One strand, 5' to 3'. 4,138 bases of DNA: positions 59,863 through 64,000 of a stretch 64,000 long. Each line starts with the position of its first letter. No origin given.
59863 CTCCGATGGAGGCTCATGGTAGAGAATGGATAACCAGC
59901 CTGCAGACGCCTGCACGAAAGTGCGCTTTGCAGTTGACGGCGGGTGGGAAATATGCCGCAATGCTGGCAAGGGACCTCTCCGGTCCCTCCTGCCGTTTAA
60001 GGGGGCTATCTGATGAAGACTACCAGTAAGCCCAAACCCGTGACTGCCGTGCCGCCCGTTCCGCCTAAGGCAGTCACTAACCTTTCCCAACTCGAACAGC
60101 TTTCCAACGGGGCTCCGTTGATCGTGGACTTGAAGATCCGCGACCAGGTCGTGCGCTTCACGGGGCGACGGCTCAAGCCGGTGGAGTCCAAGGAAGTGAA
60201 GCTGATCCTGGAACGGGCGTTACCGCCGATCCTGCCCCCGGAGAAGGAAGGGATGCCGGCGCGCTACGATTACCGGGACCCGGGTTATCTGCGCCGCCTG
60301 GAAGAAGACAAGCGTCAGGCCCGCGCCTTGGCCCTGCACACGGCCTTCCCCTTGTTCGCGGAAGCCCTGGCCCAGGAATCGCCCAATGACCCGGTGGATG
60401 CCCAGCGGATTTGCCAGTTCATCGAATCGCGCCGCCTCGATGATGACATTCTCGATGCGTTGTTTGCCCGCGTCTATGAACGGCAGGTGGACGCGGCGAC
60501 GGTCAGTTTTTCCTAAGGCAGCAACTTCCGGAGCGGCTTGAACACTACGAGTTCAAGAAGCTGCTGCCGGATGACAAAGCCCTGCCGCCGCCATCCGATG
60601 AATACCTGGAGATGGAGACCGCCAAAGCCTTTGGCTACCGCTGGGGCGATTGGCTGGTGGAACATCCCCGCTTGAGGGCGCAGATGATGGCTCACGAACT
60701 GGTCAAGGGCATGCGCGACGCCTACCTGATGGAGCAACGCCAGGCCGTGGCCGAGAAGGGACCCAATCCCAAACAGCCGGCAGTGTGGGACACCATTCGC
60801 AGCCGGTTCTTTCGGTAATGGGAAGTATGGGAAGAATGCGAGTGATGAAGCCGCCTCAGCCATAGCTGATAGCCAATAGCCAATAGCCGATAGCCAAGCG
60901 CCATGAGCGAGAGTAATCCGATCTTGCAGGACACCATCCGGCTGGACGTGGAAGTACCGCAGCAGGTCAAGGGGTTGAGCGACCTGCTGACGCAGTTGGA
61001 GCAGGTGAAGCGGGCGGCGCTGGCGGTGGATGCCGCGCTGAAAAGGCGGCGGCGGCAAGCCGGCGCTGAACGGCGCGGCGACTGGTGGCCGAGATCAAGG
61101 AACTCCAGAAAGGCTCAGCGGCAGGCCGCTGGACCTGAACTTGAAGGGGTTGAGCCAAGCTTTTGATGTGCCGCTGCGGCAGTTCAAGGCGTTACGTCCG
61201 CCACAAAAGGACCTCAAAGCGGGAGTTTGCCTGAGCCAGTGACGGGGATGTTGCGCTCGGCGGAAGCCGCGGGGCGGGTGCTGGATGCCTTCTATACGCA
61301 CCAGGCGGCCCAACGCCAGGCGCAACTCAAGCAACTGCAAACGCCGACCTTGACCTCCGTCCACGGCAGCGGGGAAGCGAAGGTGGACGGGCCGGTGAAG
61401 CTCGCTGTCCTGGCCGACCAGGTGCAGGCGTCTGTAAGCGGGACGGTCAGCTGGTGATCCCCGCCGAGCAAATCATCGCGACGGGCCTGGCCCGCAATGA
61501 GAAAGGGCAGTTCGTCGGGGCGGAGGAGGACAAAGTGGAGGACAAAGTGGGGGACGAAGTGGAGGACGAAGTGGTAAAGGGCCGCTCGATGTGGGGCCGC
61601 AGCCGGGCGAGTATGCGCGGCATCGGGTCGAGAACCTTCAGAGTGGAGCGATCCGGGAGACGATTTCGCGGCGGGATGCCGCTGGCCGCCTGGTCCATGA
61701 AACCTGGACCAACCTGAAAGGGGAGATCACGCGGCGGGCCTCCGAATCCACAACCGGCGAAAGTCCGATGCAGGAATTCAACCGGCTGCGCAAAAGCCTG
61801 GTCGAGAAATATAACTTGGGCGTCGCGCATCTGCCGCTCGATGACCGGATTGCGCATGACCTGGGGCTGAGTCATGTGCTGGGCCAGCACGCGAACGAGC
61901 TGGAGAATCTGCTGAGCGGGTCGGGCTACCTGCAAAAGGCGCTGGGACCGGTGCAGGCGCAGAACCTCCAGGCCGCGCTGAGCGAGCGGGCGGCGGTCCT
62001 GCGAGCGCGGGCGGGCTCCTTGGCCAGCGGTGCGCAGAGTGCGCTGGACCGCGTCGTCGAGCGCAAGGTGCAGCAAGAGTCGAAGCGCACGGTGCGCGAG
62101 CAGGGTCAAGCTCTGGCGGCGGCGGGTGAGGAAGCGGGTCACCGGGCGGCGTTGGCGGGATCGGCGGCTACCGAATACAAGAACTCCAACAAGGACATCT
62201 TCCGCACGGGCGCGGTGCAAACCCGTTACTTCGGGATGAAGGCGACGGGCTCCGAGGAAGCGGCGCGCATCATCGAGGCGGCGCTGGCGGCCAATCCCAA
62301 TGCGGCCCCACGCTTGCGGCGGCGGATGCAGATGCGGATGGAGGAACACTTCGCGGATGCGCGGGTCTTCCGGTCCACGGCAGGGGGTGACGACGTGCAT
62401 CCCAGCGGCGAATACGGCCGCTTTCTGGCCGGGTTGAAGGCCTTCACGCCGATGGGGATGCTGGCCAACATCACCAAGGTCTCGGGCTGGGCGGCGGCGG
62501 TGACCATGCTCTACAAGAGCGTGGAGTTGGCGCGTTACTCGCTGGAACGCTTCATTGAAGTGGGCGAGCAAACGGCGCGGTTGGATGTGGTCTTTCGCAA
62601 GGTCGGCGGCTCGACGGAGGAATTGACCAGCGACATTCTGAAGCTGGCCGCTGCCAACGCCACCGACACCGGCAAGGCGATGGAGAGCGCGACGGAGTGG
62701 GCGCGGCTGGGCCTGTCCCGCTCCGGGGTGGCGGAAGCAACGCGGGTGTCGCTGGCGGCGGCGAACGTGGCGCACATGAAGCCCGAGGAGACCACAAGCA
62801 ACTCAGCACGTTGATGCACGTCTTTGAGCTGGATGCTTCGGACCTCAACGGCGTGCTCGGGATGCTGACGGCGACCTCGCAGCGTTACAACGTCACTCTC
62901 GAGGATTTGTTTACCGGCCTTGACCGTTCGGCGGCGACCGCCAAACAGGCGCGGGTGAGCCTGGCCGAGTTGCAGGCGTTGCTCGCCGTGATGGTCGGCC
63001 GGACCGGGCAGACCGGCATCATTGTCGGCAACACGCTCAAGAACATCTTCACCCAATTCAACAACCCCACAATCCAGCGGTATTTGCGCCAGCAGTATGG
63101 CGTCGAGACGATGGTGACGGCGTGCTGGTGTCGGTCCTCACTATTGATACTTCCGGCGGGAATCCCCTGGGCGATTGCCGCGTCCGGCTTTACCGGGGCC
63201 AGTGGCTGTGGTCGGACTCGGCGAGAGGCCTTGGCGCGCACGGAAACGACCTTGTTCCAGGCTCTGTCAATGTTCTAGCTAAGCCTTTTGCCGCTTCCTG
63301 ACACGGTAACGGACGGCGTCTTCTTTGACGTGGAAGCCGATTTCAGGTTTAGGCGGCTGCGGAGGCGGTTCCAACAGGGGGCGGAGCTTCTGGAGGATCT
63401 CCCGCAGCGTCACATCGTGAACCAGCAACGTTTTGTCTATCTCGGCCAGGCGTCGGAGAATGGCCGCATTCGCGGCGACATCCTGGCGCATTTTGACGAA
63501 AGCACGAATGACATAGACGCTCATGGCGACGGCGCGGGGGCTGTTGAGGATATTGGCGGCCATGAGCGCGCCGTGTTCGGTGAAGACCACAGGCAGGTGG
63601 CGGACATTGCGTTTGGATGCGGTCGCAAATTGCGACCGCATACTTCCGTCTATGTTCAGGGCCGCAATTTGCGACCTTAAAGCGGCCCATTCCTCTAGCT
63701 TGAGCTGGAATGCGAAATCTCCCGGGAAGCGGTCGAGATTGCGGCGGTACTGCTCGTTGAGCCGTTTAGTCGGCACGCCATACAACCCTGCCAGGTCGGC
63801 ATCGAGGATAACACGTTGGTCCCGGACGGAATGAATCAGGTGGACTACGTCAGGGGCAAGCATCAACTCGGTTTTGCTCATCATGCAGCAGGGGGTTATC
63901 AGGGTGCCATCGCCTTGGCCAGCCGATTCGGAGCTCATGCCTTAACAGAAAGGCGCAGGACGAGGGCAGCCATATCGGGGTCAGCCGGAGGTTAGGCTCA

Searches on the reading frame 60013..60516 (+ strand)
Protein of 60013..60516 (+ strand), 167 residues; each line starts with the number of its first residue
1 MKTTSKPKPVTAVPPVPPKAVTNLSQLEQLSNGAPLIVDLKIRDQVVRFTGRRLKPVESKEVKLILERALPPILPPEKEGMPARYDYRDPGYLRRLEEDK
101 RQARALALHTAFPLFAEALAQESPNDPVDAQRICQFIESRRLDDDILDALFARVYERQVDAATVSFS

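Call 14: search_protein_families(library=pfam, proteins=[window:60013-60516:+], max_evalue=0.01)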
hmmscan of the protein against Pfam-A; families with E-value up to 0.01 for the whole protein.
window:60013-60516:+ (167 aa): 1 family
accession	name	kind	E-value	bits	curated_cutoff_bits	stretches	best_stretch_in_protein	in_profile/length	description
PF06078.17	DUF937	-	0.00057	20.8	25.4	1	105-160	27-81/135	Bacterial protein of unknown function (DUF937)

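Call 15: search_protein_families(library=phrogs, proteins=[window:60013-60516:+], max_evalue=0.01)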
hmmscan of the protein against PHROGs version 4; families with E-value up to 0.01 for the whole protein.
window:60013-60516:+ (167 aa): 0 families

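Call 20: find_related_loci(query=window:60013-60516:+, collection=viral_contigs, flank=10000)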
Query window:60013-60516:+ (167 aa) in viral_contigs; peptide patterns used: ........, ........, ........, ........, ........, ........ (x = any residue, [..] = any of these).
26 stretches matched a pattern, but none encodes a relative of the query by tblastn (E <= 1e-3).

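Call 46: find_related_loci(query=A4, collection=genome_contigs, flank=10000)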
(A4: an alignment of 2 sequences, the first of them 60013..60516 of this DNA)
Query A4 (167 aa) in genome_contigs; peptide patterns used: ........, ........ (x = any residue, [..] = any of these).
64 stretches matched a pattern; 1 encode a relative of the query (tblastn E <= 1e-3); 1 distinct loci.
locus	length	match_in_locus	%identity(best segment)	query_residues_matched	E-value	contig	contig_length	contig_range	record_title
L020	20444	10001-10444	65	18-166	2e-63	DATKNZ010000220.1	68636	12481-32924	MAG TPA_asm: Candidatus Acidoferrum sp. isolate SMAG_U14751 k141_887687, whole genome shotgun sequence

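Call 47: find_related_loci(query=A4, collection=viral_contigs, flank=10000)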
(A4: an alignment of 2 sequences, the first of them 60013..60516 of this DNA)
Query A4 (167 aa) in viral_contigs; peptide patterns used: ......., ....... (x = any residue, [..] = any of these).
17 stretches matched a pattern, but none encodes a relative of the query by tblastn (E <= 1e-3).

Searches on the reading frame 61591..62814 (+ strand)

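Call 14: search_protein_families(library=pfam, proteins=[window:61591-62814:+], max_evalue=0.01)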
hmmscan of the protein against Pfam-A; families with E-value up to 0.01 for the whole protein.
window:61591-62814:+ (407 aa): 0 families

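Call 15: search_protein_families(library=phrogs, proteins=[window:61591-62814:+], max_evalue=0.01)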
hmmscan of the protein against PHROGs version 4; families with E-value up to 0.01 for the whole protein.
window:61591-62814:+ (407 aa): 1 family
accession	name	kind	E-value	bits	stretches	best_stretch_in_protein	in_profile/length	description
phrog_4211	-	tail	0.00012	20.2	1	294-403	586-694/2625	tail length tape measure protein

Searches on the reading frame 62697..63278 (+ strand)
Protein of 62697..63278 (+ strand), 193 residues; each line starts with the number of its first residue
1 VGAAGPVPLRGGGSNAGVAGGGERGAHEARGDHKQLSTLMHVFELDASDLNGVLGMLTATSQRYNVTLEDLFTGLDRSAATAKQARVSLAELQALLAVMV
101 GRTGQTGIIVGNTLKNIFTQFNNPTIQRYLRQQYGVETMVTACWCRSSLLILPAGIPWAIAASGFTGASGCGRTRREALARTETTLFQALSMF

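Call 15: search_protein_families(library=phrogs, proteins=[window:62697-63278:+], max_evalue=0.01)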
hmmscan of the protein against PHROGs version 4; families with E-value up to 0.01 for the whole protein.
window:62697-63278:+ (193 aa): 14 families
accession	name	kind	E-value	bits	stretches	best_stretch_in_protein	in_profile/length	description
phrog_28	-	tail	5.3e-10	39.5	1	36-127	368-458/1228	tail length tape measure protein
phrog_5448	-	tail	1.6e-09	36.2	1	34-127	383-475/3103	tail length tape measure protein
phrog_991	-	tail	1.8e-09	36.8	1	36-128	384-475/1966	tail length tape measure protein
phrog_1533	-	tail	2.1e-09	36.5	1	36-126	337-426/1688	tail length tape measure protein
phrog_4211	-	tail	3.1e-09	35.4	1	34-123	694-783/2625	tail length tape measure protein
phrog_4704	-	tail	8.2e-09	35.7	1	35-127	302-393/625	tail length tape measure protein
phrog_9696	-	tail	2.3e-06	26.6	1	38-126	167-254/1415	tail length tape measure protein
phrog_1272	-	tail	1.2e-05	24.2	1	36-124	347-434/1606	tail length tape measure protein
phrog_37649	-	tail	1.2e-05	23.7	1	39-125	544-630/2006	tail length tape measure protein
phrog_5218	-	unknown function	9.8e-05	21.6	1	35-125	314-403/1599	-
phrog_167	-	tail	0.0003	19.6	1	34-125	367-457/1555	tail length tape measure protein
phrog_14917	-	tail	0.00048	18.6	1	35-120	419-504/2249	tail length tape measure protein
phrog_10030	-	tail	0.0023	16.2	1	34-127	277-369/2105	tail length tape measure protein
phrog_794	-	tail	0.0057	16.4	1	38-130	261-356/763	tail length tape measure protein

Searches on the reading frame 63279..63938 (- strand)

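Call 15: search_protein_families(library=phrogs, proteins=[window:63279-63938:-], max_evalue=0.01)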
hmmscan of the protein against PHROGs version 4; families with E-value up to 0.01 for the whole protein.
window:63279-63938:- (219 aa): 7 families
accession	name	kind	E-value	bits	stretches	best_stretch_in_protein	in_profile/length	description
phrog_4792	-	transcription regulation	8.2e-19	69.3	1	37-156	19-128/268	anti-repressor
phrog_1760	-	transcription regulation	4.3e-08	34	1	37-136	14-104/232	anti-repressor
phrog_2379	-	transcription regulation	2.6e-06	28.3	1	42-139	19-107/187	anti-repressor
phrog_8244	-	unknown function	0.00036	20.8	1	42-139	19-108/383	-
phrog_1726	-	transcription regulation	0.0011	19.9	1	35-136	9-104/264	anti-repressor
phrog_7755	-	transcription regulation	0.0035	17.8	1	38-168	129-244/282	anti-repressor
phrog_373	-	transcription regulation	0.0053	17.1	0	111-157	148-195/373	anti-repressor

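Call 40: search_protein_families(library=pfam, proteins=[window:63279-63938:-], max_evalue=1)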
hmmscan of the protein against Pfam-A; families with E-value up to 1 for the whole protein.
window:63279-63938:- (219 aa): 4 families
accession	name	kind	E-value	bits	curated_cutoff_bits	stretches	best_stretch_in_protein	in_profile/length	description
PF10543.14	ORF6N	-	2.8e-27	95.3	27.8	1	35-130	3-86/86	ORF6N domain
PF10821.13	DUF2567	-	0.026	15.1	30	1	106-154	116-164/166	Protein of unknown function (DUF2567)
PF09669.15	Phage_pRha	-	0.097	13.7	29.9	1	102-152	43-91/91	Phage regulatory protein Rha (Phage_pRha)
PF14759.12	Reductase_C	-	0.12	13.3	25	1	113-159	32-78/85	Reductase C-terminal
